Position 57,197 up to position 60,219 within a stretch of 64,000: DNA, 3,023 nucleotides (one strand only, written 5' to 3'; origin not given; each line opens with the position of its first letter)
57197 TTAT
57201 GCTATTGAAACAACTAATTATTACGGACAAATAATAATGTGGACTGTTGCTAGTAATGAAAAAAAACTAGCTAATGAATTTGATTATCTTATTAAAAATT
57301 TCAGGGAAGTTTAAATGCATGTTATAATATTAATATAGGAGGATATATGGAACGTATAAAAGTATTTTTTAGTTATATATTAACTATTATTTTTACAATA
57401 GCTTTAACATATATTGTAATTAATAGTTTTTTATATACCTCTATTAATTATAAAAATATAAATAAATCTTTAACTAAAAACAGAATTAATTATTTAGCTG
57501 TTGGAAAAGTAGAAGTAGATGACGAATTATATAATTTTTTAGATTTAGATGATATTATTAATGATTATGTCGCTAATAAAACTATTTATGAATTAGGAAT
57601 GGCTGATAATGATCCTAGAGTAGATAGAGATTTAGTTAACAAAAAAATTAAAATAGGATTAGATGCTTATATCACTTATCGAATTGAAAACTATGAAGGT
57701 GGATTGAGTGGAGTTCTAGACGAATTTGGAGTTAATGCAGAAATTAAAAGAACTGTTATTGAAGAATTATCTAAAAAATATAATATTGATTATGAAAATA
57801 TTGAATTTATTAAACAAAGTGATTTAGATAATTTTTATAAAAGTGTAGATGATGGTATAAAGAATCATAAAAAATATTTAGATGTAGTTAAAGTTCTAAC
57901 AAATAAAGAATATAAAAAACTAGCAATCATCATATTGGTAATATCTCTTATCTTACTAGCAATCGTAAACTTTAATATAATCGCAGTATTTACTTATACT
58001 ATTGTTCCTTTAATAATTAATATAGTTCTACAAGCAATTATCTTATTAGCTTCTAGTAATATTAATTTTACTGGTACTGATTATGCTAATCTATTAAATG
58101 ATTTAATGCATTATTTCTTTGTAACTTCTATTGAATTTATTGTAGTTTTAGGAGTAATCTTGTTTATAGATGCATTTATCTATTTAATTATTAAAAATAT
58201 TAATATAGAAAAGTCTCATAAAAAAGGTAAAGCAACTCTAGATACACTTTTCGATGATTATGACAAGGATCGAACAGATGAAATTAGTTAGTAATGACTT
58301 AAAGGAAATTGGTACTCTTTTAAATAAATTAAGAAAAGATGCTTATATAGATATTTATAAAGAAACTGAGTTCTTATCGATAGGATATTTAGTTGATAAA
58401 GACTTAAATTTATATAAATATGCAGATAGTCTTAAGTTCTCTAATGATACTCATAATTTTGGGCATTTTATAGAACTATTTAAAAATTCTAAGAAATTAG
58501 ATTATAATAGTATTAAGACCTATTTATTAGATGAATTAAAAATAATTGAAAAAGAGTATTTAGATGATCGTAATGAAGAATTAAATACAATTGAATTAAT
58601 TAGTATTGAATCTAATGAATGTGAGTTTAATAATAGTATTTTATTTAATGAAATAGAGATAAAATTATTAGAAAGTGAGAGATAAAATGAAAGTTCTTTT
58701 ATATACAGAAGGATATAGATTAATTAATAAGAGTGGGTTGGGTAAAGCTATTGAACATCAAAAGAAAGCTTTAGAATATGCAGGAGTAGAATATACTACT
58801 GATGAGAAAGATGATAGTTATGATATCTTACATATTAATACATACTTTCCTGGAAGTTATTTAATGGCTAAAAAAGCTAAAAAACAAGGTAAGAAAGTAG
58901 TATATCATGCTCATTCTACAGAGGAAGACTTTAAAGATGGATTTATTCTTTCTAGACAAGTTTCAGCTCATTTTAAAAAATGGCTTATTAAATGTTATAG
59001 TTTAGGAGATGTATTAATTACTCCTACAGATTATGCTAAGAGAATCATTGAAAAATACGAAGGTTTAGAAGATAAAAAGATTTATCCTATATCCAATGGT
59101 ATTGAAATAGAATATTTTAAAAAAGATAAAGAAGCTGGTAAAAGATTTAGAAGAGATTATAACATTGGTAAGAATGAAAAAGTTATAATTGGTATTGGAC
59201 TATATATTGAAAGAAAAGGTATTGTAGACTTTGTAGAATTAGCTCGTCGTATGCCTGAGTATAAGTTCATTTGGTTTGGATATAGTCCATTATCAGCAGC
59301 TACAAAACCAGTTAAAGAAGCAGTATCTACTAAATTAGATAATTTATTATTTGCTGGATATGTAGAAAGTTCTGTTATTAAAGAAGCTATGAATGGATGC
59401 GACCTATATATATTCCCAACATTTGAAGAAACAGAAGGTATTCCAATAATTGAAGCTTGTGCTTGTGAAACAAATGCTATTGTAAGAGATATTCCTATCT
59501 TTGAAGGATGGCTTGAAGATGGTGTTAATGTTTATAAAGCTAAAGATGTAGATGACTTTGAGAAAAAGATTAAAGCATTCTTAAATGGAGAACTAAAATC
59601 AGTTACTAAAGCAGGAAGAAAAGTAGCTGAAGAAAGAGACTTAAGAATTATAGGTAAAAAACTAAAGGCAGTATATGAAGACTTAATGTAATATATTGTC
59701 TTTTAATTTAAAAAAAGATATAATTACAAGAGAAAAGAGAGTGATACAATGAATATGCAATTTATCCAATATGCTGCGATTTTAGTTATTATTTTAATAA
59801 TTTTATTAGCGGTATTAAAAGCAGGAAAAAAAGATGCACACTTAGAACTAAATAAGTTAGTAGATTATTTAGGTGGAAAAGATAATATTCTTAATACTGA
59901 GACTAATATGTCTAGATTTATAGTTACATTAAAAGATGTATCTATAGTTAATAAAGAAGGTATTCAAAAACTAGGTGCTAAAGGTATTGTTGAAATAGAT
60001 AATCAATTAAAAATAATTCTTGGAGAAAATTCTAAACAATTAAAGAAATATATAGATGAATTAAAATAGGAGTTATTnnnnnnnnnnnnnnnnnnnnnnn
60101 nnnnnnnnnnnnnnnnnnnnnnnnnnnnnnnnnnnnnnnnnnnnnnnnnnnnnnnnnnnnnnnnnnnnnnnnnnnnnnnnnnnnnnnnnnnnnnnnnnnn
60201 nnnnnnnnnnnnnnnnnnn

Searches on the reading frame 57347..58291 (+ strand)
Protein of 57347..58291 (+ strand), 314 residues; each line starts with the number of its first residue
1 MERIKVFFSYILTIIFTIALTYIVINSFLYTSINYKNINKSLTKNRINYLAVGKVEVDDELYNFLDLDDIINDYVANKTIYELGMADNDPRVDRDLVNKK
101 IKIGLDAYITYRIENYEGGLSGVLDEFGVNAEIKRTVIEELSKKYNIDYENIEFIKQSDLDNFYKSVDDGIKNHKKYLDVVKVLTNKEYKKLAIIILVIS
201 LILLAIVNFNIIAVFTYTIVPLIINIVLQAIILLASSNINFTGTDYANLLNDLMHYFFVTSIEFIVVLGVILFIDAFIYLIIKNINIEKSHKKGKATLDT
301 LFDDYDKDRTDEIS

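Call 5: search_protein_families(library=pfam, proteins=[window:57347-58291:+], max_evalue=0.1)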
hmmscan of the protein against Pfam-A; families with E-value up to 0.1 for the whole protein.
window:57347-58291:+ (314 aa): 1 family
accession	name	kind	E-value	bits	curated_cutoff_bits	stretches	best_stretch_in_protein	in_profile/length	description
PF20990.2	DUF2207_C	-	0.001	19.2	33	1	139-299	92-201/247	Predicted membrane protein (DUF2207) C-terminal domain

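Call 6: search_protein_families(library=ncbifam, proteins=[window:57347-58291:+], max_evalue=0.1)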
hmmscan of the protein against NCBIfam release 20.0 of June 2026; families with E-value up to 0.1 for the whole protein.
window:57347-58291:+ (314 aa): 0 families

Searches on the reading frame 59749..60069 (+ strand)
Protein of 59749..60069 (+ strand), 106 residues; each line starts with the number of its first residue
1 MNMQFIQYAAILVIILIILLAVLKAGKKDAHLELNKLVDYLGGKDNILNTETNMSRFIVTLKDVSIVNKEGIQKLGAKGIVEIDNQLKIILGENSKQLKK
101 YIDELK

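Call 5: search_protein_families(library=pfam, proteins=[window:59749-60069:+], max_evalue=0.1)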
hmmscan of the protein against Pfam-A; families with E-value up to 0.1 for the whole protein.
window:59749-60069:+ (106 aa): 2 families
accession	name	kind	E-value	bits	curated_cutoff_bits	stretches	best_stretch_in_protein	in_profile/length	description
PF00367.25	PTS_EIIB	-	2.7e-07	30.3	27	1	36-68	2-34/34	phosphotransferase system, EIIB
PF06149.18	DUF969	-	0.038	14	32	1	14-84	20-86/216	Protein of unknown function (DUF969)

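Call 6: search_protein_families(library=ncbifam, proteins=[window:59749-60069:+], max_evalue=0.1)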
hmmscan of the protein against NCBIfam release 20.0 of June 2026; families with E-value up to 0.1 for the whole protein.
window:59749-60069:+ (106 aa): 18 families
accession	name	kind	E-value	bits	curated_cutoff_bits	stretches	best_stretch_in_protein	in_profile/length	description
NF008301.0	PRK11089.1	equivalog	1.4e-12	47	647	1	35-104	403-472/477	PTS glucose transporter subunit IIBC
TIGR02002.1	PTS-II-BC-glcB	equivalog_domain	2.6e-12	46.2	591.8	1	35-104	429-498/502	glucose-specific PTS transporter subunit IIBC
TIGR01998.1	PTS-II-BC-nag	equivalog_domain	4.1e-10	39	553.2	1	34-98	405-470/475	N-acetylglucosamine-specific PTS transporter subunit IIBC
NF007152.0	PRK09586.1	equivalog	1.6e-08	34.2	516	1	34-95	10-72/477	PTS N-acetylmuramic acid transporter subunit IIBC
TIGR02004.1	PTS-IIBC-malX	hypoth_equivalog_domain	2.6e-08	32.9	632.2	1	27-103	437-514/517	maltose/glucose-specific PTS transporter subunit IIBC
NF007509.0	PRK10110.1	subfamily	6.8e-08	31.3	665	1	29-104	447-523/530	PTS maltose transporter subunit IICB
TIGR02003.1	PTS-II-BC-unk1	hypoth_equivalog_domain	1.1e-07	30.8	649.85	1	29-105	467-544/547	PTS transporter subunit IIBC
NF011497.0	PRK14905.1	equivalog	4.7e-07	29.4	485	1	36-94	281-340/357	triosephosphate isomerase/PTS system glucose/sucrose-specific transporter subunit IIB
TIGR00826.1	EIIB_glc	domain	1.1e-06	28.9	45.75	1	36-92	32-88/88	glucose PTS transporter subunit EIIB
TIGR02005.1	PTS-IIBC-alpha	subfamily_domain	1.7e-06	26.6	607.3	1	34-105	451-523/524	alpha-glucoside-specific PTS transporter subunit IIBC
NF007311.0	PRK09796.1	equivalog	2.2e-06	26.5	722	1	35-98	10-74/485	PTS cellobiose/arbutin/salicin transporter subunit IIBC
NF007255.0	PRK09702.1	equivalog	7.5e-06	25.7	321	1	36-105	75-145/161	PTS sugar transporter subunit IIB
TIGR01992.1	PTS-IIBC-Tre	equivalog_domain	2.9e-05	23.1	591.95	1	34-98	4-69/463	PTS system trehalose-specific EIIBC component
NF008236.0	PRK11007.1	equivalog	3.7e-05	22.5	409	1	31-101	7-78/473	PTS trehalose transporter subunit IIBC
TIGR01996.1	PTS-II-BC-sucr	equivalog_domain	5.2e-05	22.1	559.3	1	35-93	7-66/461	sucrose-specific PTS transporter subunit IIBC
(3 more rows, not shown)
